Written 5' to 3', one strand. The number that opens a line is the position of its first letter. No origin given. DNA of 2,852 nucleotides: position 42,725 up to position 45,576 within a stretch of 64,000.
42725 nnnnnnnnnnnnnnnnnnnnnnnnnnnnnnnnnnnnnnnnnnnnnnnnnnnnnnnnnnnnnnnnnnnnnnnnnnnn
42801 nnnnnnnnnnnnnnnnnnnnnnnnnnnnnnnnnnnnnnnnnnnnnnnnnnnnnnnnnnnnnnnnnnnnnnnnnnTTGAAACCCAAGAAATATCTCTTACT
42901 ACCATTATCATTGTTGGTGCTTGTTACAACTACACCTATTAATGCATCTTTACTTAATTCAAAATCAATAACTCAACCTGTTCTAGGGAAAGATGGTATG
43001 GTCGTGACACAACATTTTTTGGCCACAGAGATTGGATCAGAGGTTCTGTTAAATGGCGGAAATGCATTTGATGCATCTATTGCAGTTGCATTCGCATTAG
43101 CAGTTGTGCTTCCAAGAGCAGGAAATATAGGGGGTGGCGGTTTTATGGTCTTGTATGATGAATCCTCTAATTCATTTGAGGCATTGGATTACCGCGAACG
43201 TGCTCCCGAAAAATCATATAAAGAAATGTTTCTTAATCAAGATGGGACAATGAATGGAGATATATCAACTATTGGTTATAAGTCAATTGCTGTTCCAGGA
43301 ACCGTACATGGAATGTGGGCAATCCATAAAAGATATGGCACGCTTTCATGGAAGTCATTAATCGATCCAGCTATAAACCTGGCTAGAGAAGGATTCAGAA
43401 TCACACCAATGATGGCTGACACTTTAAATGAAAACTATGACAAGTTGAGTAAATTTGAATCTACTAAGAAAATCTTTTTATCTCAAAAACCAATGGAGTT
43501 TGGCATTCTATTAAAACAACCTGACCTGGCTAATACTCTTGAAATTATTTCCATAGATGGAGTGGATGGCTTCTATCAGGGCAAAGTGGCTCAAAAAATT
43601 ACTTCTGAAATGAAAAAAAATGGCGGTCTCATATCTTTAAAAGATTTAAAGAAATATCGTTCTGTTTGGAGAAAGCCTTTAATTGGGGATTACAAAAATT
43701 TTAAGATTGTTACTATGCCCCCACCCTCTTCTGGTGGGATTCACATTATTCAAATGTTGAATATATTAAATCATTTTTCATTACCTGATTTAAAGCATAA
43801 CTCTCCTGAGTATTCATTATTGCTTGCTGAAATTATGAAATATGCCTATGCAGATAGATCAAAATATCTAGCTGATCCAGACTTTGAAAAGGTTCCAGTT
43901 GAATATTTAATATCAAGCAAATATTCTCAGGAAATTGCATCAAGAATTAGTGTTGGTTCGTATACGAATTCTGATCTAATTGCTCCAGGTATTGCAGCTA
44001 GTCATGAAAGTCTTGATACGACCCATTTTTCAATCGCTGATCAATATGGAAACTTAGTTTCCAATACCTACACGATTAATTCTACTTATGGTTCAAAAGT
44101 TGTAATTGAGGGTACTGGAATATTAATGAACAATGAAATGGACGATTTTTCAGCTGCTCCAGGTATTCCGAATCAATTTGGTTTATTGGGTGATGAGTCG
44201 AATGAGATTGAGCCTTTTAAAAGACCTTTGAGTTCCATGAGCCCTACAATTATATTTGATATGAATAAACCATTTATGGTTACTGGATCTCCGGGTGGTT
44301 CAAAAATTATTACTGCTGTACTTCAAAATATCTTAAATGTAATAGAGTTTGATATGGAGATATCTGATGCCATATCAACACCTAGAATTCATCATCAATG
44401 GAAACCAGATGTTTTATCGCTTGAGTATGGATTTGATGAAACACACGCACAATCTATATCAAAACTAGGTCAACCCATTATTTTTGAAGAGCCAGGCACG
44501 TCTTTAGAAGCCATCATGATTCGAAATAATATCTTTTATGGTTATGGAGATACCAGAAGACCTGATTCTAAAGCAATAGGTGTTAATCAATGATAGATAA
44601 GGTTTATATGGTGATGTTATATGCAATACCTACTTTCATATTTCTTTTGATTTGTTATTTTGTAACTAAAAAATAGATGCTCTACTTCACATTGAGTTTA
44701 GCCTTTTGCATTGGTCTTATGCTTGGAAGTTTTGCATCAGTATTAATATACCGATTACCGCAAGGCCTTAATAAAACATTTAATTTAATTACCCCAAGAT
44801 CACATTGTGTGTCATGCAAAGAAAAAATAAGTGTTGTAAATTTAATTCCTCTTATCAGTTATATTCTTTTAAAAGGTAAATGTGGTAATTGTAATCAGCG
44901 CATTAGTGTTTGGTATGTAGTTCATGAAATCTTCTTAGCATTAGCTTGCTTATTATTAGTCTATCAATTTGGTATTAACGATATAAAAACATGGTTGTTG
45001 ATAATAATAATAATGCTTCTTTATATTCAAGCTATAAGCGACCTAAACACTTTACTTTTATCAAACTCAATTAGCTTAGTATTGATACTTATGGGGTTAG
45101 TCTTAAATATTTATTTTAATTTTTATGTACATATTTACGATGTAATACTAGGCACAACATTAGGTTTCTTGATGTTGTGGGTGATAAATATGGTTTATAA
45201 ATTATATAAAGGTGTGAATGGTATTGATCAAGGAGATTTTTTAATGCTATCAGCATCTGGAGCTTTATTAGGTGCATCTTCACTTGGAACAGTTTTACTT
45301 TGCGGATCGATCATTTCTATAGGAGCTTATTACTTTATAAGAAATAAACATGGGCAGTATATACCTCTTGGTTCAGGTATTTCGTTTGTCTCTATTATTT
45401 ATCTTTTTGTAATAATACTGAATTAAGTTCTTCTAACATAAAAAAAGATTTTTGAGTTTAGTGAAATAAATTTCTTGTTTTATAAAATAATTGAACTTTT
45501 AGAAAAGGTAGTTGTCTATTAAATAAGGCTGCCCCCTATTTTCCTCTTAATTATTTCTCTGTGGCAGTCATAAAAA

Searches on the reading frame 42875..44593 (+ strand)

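Call 29: search_protein_families(library=pfam, proteins=[window:42875-44593:+], max_evalue=0.0001)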
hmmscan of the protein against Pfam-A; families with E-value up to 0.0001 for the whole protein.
window:42875-44593:+ (572 aa): 1 family
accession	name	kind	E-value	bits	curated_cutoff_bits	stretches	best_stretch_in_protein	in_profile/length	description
PF01019.26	G_glu_transpept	-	8e-174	579.6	27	1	56-563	2-511/512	Gamma-glutamyltranspeptidase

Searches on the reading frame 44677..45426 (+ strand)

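Call 29: search_protein_families(library=pfam, proteins=[window:44677-45426:+], max_evalue=0.0001)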
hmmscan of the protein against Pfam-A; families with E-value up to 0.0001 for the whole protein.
window:44677-45426:+ (249 aa): 2 families
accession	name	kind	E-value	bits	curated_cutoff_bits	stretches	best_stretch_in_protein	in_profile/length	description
PF06750.18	A24_N_bact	-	4.1e-27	94.5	23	1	12-98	2-84/84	Bacterial Peptidase A24 N-terminal domain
PF01478.23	Peptidase_A24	-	1.2e-08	35.7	26.5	1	109-215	2-100/104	Type IV leader peptidase family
